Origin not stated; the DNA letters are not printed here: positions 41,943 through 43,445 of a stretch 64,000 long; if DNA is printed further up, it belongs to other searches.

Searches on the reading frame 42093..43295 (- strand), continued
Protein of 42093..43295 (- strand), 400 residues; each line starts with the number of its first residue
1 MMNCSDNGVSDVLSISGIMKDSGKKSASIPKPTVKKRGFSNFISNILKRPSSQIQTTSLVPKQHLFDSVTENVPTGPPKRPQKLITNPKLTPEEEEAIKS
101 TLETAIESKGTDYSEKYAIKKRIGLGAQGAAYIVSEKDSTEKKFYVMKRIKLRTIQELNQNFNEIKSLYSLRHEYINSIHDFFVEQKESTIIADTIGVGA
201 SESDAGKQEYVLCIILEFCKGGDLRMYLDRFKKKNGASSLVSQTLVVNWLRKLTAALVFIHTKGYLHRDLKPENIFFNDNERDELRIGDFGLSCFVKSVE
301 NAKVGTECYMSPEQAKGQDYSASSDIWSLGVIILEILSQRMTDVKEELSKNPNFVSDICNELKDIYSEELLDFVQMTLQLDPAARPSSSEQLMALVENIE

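Call 49: find_encoding_contigs(protein=P0094, flank=5000, max_places=3)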
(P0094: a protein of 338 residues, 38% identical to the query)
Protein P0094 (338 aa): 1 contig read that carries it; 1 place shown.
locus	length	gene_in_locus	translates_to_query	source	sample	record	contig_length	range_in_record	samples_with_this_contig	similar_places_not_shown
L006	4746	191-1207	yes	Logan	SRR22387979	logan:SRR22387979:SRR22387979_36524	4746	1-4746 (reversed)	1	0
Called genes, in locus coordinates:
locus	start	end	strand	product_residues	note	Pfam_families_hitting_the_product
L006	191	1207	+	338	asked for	PF00503:G-alpha, PF00069:Pkinase, PF07714:PK_Tyr_Ser-Thr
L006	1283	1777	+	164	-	PF00069:Pkinase, PF07647:SAM_2, PF00536:SAM_1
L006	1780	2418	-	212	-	PF00406:ADK, PF13207:AAA_17, PF05191:ADK_lid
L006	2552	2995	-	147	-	-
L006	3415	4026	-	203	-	PF13877:RPAP3_C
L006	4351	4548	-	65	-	-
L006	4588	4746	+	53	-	?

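Call 50: find_encoding_contigs(protein=P0061, flank=5000, max_places=3)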
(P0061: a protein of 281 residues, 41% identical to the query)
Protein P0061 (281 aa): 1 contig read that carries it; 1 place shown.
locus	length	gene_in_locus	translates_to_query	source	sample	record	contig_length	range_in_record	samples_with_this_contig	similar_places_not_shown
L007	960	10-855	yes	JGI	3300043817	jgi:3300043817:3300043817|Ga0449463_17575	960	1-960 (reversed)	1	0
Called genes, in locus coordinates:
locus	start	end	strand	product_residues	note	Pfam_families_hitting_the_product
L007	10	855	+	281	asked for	PF00069:Pkinase, PF07714:PK_Tyr_Ser-Thr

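Call 72: list_cluster_members(proteins=[P0012, P0014, P0017, P0018, P0022, P0028, P0030, P0088, P0094, P0175])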
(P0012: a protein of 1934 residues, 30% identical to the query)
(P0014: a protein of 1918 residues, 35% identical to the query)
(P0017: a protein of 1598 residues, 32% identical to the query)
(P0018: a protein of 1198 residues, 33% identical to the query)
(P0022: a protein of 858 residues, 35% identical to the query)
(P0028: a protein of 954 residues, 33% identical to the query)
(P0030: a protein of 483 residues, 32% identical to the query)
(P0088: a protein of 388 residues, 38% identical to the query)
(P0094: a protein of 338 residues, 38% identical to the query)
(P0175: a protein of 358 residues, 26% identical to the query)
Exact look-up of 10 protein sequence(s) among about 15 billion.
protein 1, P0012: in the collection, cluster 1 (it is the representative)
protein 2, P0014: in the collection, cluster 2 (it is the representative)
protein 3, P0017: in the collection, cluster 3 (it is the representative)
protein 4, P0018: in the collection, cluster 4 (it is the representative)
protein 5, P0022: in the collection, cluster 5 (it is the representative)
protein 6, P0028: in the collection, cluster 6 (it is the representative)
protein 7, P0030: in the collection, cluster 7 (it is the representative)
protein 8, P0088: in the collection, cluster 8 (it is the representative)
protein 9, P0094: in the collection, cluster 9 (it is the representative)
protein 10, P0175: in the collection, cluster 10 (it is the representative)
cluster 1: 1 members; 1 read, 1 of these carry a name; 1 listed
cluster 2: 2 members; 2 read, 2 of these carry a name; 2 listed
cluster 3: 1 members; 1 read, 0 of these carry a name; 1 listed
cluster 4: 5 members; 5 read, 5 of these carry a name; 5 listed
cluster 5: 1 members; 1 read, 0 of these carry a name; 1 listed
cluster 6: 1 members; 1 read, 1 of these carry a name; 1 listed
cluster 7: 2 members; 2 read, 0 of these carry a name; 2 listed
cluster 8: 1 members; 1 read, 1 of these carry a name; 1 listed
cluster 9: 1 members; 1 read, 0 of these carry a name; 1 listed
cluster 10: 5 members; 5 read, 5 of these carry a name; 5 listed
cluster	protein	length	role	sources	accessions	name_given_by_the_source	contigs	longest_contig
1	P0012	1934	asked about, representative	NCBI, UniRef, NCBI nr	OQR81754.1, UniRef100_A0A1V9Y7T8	serine/threonine-protein kinase PAK 3-like [Thraustotheca clavata] | Serine/threonine-protein kinase PAK 3-like n=1 Tax=Thraustotheca clavata TaxID=74557 ...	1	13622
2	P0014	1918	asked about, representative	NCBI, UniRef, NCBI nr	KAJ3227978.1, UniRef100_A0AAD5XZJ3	Casein kinase II subunit alpha [Clydaea vesicula] | Casein kinase II subunit alpha n=1 Tax=Clydaea vesicula TaxID=447962 ...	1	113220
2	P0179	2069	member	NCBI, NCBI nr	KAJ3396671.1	Casein kinase II subunit alpha [Lobulomyces angularis]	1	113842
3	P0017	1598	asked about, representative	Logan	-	-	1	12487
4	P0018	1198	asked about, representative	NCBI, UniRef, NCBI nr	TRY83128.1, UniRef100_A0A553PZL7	hypothetical protein DNTS_020647 [Danionella cerebrum] | non-specific serine/threonine protein kinase n=2 Tax=Danionella cerebrum TaxID=2873325 ... | hypothetical protein DNTS_020647 [Danionella translucida]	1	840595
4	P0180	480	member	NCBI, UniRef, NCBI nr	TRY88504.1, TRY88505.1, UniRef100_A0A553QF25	hypothetical protein DNTS_033056 [Danionella cerebrum] | non-specific serine/threonine protein kinase n=1 Tax=Danionella cerebrum TaxID=2873325 ... | hypothetical protein DNTS_033056 [Danionella translucida]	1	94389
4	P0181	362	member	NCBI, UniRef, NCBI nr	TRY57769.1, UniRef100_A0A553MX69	hypothetical protein DNTS_012035 [Danionella cerebrum] | Protein kinase domain-containing protein n=1 Tax=Danionella cerebrum TaxID=2873325 ... | hypothetical protein DNTS_012035 [Danionella translucida]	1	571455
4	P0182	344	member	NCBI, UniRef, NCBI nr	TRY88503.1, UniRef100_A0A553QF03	hypothetical protein DNTS_033055 [Danionella cerebrum] | Protein kinase domain-containing protein n=1 Tax=Danionella cerebrum TaxID=2873325 ... | hypothetical protein DNTS_033055 [Danionella translucida]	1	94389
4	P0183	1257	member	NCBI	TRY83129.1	hypothetical protein DNTS_020647, partial [Danionella cerebrum]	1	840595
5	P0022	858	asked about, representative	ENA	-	-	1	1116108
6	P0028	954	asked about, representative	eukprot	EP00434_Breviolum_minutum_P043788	symbB.v1.2.039050.t1/scaffold6316.1/size19089/1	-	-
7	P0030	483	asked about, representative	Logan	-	-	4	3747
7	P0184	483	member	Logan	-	-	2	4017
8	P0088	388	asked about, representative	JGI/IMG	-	hypothetical protein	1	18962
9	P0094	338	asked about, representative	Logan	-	-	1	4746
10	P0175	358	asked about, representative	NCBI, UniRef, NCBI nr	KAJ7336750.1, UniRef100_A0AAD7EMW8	G protein alpha-subunit [Mycena albidolilacea] | G protein alpha-subunit n=1 Tax=Mycena albidolilacea TaxID=1033008 RepID=A0AAD7EMW8_9AGAR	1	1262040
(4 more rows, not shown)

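Call 73: predict_structure(alignment_id=A4)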
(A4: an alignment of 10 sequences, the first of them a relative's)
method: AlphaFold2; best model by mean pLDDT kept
length: 970 residues; sequences in the alignment: 10
mean_pLDDT: 60.3   pTM: 0.37
mean pLDDT of the five models: 60.3, 52.8, 51.7, 50.4, 49.3
residues with pLDDT >= 90: 107; 70-90: 376; 50-70: 99; < 50: 388
segments of 3 or more residues with pLDDT < 50: 4-23, 51-54, 96-261, 358-361, 384-388, 479-501, 558-661, 667-699, 705-707, 758-776
pLDDT, mean of each block of 10 residues (from residue 1): 35 33 71 80 75 51 76 90 86 54 29 26 27 34 32 25 27 24 24 25 26 27 24 25 27 39 75 88 74 82 92 85 75 90 80 59 68 80 52 79 88 66 84 87 87 84 74 63 29 28 72 87 77 80 83 64 36 36 25 25 29 29 28 28 29 30 51 34 33 34 50 68 72 72 72 63 32 50 76 87 83 92 89 80 83 75 58 67 83 90 92 87 93 94 94 86 90
secondary structure, 60 per line:
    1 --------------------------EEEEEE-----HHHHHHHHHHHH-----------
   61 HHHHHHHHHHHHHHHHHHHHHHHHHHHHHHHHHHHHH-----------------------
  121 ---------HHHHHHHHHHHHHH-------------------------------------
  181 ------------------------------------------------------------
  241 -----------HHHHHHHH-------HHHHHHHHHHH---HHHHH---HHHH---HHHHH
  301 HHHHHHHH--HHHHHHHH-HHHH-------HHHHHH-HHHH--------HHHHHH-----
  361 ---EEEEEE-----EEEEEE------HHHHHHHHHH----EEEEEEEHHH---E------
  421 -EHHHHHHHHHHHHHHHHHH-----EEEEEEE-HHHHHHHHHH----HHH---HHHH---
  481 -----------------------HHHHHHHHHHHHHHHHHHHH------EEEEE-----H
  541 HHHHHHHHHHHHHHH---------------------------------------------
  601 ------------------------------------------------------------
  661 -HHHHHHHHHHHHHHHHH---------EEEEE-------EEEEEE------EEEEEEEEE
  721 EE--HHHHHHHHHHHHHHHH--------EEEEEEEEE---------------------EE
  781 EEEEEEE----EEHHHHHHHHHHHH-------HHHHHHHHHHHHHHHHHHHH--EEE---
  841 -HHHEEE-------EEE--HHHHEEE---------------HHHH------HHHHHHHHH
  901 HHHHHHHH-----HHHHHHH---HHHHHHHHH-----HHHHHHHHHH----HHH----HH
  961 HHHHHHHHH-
elements in order (helices of 4 or more, strands of 3 or more residues): E27-32 H38-49 H61-97 H130-143 H252-259 H267-277 H281-285 H289-292 H296-308 H311-318 H320-323 H331-336 H338-341 H350-355 E364-369 E375-380 H387-396 E401-407 H423-440 E446-452 H454-463 H474-477 H504-523 E530-534 H540-555 H662-678 E688-692 E700-705 E712-722 H725-740 E749-757 E779-787 H794-805 H813-832 E835-837 E845-847 E855-857 H860-863 E864-866 H882-885 H892-908 H914-920 H924-932 H938-947 H959-969

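Call 75: fold_search(model_id=the predicted structure, library=pdb)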
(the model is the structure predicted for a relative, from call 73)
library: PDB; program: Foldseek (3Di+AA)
matches with E <= 10: 1988; with E <= 0.001: 1985
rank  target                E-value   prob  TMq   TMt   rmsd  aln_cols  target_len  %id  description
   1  4paq                  7.6e-14  1.00  0.17  0.46  10.3       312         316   21  A conserved phenylalanine as relay between the 5 helix and the GDP binding region of heterotrimeric G protein (released 2014-07-30)
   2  3e5a_A                1.1e-13  1.00  0.22  0.71   5.6       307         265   22  Crystal structure of Aurora A in complex with VX-680 and TPX2 (released 2008-10-28)
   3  4pao                  1.3e-13  1.00  0.17  0.46  10.3       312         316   21  A conserved phenylalanine as relay between the 5 helix and the GDP binding region of heterotrimeric G protein (released 2014-07-30)
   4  2iw8_C                1.3e-13  1.00  0.22  0.71   5.5       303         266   23  STRUCTURE OF HUMAN THR160-PHOSPHO CDK2-CYCLIN A F82H-L83V-H84D MUTANT WITH AN O6-CYCLOHEXYLMETHYLGUANINE INHIBITOR (released 2006-09-06)
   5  2g9x_C                1.3e-13  1.00  0.22  0.70   5.3       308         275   23  Structure of Thr 160 phosphorylated CDK2/cyclin A in complex with the inhibitor NU6271 (released 2006-05-23)
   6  3ha6_A                1.5e-13  1.00  0.22  0.71   5.8       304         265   22  Crystal structure of aurora A in complex with TPX2 and compound 10 (released 2009-08-04)
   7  6m8h                  1.5e-13  1.00  0.18  0.47  10.0       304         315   21  Crystal Structure of the R208Q mutant of G(i) subunit alpha-1 (released 2019-08-21)
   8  2qg5_B                1.5e-13  1.00  0.23  0.71   4.0       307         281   23  Cryptosporidium parvum calcium dependent protein kinase cgd7_1840 (released 2007-09-04)
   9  6ra5_B                1.9e-13  1.00  0.22  0.68   5.0       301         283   20  Human tnik in complex with compound 9 (released 2020-05-06)
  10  4cfm_C                2.4e-13  1.00  0.21  0.69   5.7       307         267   22  Structure-based design of C8-substituted O6-cyclohexylmethoxyguanine CDK1 and 2 inhibitors. (released 2014-12-10)
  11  4xj0_A                2.4e-13  1.00  0.22  0.55   8.6       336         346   23  Crystal structure of ERK2 in complex with an inhibitor 14K (released 2015-09-16)
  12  2a19_B                2.6e-13  1.00  0.22  0.74   5.3       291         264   25  PKR kinase domain- eIF2alpha- AMP-PNP complex. (released 2005-09-27)
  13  4n0d                  2.7e-13  1.00  0.18  0.46  10.2       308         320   21  Crystal structure of the K345L variant of the Gi alpha1 subunit bound to GTPgammaS (released 2014-03-12)
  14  4eor_C                2.8e-13  1.00  0.21  0.68   6.0       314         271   22  Thr 160 phosphorylated CDK2 WT - human cyclin A3 complex with the inhibitor NU6102 (released 2013-02-06)
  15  4krc_A                3.2e-13  1.00  0.22  0.63   6.7       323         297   23  Crystal Structure of Pho85-Pcl10-ATP-gamma-S Complex (released 2013-09-18)
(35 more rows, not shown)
